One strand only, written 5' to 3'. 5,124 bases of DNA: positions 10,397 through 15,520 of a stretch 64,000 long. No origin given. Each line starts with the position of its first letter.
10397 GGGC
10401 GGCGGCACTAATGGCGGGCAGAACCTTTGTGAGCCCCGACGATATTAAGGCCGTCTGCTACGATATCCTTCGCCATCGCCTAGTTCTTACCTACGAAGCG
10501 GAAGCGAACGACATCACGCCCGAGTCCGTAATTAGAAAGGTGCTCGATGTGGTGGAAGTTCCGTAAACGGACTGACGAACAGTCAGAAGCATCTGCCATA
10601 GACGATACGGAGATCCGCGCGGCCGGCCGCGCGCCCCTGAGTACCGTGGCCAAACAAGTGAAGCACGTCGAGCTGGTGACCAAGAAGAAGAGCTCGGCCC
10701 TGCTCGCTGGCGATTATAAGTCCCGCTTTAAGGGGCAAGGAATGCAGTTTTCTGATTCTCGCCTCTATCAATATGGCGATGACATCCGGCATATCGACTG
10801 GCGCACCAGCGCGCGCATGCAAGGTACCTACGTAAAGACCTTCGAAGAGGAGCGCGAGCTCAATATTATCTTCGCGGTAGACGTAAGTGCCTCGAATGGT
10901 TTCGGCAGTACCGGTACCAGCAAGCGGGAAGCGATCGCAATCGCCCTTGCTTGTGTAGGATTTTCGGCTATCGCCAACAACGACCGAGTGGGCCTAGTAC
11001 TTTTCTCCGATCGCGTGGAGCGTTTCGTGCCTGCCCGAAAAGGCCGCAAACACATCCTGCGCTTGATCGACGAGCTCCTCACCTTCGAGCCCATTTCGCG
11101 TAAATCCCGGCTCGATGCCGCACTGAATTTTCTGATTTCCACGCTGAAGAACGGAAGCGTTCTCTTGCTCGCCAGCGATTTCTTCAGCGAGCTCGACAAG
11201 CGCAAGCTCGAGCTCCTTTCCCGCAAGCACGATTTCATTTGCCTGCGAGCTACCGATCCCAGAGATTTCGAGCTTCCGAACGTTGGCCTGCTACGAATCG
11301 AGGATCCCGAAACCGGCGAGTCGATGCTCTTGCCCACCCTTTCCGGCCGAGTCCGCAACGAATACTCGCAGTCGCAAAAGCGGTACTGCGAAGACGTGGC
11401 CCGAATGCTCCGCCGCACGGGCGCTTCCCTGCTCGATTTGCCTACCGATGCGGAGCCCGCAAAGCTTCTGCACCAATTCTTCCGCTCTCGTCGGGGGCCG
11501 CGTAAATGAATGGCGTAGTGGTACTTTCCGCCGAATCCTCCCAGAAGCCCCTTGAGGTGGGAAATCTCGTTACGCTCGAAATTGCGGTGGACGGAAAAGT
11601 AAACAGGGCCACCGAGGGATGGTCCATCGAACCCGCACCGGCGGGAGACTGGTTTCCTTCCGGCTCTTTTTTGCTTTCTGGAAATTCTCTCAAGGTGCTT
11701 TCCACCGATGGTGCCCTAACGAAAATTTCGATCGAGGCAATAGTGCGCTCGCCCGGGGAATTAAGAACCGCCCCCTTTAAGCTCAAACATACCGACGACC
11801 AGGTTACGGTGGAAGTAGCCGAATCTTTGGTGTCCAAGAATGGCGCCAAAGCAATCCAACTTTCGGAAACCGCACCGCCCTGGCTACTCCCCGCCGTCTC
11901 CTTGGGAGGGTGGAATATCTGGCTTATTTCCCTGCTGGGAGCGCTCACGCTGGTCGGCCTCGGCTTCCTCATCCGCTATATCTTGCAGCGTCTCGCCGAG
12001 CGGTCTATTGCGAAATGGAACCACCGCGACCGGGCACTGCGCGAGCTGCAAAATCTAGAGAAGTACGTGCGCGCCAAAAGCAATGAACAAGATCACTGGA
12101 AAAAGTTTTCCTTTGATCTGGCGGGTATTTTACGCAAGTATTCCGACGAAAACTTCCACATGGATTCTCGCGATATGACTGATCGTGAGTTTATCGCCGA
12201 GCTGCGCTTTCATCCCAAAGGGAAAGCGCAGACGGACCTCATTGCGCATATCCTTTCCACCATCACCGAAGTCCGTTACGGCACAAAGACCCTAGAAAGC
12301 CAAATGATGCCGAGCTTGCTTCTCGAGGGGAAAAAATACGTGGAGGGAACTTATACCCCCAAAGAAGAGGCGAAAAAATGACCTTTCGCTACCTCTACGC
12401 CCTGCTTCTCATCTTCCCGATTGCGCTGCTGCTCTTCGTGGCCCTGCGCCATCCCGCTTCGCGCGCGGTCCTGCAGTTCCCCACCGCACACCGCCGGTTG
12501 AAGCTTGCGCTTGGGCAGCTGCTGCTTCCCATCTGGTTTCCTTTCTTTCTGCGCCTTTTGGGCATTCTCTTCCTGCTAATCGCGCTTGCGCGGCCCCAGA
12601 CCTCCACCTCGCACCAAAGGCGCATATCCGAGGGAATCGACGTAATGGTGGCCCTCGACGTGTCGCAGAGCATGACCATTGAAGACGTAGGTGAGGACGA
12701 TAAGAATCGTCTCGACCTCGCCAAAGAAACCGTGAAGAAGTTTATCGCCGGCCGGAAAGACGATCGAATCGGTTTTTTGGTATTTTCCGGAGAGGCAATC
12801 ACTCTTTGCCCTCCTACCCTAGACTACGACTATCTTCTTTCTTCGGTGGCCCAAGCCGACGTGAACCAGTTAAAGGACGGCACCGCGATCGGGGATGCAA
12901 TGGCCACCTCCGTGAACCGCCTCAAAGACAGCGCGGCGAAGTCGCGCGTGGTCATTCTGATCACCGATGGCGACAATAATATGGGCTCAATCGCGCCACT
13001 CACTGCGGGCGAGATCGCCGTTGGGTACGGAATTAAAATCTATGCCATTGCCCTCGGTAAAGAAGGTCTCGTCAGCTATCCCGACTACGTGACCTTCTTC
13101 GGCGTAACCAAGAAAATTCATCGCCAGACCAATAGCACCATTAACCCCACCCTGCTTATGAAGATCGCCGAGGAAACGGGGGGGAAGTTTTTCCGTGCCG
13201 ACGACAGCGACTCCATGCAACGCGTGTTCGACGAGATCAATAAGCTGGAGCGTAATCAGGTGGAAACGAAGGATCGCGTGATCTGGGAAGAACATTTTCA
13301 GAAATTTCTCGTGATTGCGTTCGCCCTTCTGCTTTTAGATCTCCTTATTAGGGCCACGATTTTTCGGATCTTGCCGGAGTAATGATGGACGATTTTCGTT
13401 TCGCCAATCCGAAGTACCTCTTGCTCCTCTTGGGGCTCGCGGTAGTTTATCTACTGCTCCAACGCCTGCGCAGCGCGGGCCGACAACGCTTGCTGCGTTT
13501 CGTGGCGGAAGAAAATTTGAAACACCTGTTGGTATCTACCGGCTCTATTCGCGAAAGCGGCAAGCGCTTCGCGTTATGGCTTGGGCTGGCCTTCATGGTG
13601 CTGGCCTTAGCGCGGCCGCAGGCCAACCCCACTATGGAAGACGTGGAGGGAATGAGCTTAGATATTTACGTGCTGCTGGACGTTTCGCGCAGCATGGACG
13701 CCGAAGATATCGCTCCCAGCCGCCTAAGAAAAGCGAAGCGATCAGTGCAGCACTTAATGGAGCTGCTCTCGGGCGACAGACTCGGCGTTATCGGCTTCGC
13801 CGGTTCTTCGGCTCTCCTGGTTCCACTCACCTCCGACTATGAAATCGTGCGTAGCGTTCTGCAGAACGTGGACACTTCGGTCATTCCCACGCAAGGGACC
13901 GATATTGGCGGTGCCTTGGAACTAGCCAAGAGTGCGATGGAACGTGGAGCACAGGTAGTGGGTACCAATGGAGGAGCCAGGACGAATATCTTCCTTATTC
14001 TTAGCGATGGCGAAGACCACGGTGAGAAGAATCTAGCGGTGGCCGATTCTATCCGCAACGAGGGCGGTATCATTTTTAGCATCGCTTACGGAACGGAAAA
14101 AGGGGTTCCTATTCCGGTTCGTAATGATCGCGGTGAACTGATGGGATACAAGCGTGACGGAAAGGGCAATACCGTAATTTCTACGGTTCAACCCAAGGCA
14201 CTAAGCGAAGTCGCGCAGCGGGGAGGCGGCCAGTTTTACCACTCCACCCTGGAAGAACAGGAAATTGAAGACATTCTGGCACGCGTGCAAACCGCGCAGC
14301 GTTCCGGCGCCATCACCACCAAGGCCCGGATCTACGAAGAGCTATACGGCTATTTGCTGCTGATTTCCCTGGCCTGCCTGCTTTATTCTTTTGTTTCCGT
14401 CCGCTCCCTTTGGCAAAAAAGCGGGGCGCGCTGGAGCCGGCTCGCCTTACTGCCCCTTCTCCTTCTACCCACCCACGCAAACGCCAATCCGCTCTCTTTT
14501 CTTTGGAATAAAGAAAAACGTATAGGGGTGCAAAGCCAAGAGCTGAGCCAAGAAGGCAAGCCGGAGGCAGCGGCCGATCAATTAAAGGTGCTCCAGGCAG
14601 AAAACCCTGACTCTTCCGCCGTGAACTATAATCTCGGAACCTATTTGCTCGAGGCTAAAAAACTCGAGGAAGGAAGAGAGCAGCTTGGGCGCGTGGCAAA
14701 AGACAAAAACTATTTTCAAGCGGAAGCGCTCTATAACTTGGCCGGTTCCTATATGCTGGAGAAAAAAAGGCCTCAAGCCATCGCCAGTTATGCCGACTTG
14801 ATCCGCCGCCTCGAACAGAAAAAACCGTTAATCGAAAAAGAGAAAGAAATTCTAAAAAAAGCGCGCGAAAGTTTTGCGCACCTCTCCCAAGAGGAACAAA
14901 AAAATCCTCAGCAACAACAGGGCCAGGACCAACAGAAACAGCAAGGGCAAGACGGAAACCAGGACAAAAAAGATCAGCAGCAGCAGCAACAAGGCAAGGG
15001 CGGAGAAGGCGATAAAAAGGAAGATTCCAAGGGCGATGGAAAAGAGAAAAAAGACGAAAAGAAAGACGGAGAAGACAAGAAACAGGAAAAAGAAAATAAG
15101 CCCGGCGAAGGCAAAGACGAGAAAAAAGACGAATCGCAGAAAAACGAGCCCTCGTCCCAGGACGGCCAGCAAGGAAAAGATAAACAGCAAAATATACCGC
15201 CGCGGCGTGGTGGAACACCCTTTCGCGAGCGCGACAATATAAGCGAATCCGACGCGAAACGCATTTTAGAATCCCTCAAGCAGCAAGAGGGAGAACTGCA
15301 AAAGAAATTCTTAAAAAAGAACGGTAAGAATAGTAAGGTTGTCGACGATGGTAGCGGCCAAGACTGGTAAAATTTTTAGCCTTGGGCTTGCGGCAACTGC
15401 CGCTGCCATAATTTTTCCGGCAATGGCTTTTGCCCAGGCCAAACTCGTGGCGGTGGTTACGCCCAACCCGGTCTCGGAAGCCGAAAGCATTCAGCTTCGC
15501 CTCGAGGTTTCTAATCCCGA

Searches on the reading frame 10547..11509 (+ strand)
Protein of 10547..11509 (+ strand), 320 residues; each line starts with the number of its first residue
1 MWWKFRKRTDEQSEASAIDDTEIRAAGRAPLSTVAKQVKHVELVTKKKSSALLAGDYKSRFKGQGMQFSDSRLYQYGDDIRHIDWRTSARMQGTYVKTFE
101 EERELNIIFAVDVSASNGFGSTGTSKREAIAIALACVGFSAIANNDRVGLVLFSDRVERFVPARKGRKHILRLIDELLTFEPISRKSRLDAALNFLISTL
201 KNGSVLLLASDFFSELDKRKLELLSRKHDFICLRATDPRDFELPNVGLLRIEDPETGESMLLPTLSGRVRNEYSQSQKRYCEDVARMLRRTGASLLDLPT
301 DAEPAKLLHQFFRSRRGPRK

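Call 9: search_protein_families(library=pfam, proteins=[window:10547-11509:+], max_evalue=0.01)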
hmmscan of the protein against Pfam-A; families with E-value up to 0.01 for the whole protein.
window:10547-11509:+ (320 aa): 3 families
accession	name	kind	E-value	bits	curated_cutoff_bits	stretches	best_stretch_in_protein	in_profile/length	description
PF01882.25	DUF58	-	1.4e-66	224.2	23.4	1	70-279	1-212/216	Protein of unknown function DUF58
PF13519.12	VWA_2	-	1.1e-13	52.2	27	1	107-211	1-105/107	von Willebrand factor type A domain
PF00092.34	VWA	-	0.00051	20.7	23.8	1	106-202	1-94/174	von Willebrand factor type A domain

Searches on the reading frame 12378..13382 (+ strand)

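Call 9: search_protein_families(library=pfam, proteins=[window:12378-13382:+], max_evalue=0.01)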
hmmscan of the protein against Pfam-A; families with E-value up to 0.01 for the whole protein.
window:12378-13382:+ (334 aa): 5 families
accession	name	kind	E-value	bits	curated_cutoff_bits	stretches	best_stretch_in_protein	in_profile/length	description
PF00092.34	VWA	-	5.9e-18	66.1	23.8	1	88-285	1-173/174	von Willebrand factor type A domain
PF13519.12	VWA_2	-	1.6e-16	61.2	27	1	89-198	1-106/107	von Willebrand factor type A domain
PF06707.17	DUF1194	-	8e-06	25.7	27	1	156-234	83-162/206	Protein of unknown function (DUF1194)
PF05762.20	VWA_CoxE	-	4.6e-05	23.4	26.4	1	130-199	90-160/222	VWA domain containing CoxE-like protein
PF01882.25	DUF58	-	0.0004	20.1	23.4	1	80-197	29-142/216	Protein of unknown function DUF58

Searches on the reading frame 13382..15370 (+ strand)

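Call 3: search_protein_families(library=pfam, proteins=[window:13382-15370:+])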
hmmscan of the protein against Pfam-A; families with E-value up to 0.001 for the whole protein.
window:13382-15370:+ (662 aa): 4 families
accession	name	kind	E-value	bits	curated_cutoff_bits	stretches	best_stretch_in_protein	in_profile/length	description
PF13519.12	VWA_2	-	1.2e-19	71.4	27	1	96-210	2-106/107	von Willebrand factor type A domain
PF00092.34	VWA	-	1.1e-12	48.9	23.8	1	94-238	1-141/174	von Willebrand factor type A domain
PF13432.12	TPR_16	-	0.00015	22.6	32.7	1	386-441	5-59/65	Tetratricopeptide repeat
PF14559.12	TPR_19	-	0.00019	22.1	25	1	390-441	3-54/68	Tetratricopeptide repeat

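Call 4: search_protein_families(library=ncbifam, proteins=[window:13382-15370:+])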
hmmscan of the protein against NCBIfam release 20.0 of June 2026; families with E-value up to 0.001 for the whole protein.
window:13382-15370:+ (662 aa): 3 families
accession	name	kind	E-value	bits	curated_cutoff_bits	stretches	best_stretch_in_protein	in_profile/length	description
NF047506.1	VWA_BatB_Lepto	exception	5.2e-36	124.4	350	1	58-334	51-322/324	VWA domain-containing protein BatB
NF010238.0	PRK13685.1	subfamily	2.7e-22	79.3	432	1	6-301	13-293/335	hypothetical protein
NF047508.1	VWA_BatA_Lepto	exception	2.9e-22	79.1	380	1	7-240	2-232/315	VWA domain-containing protein BatA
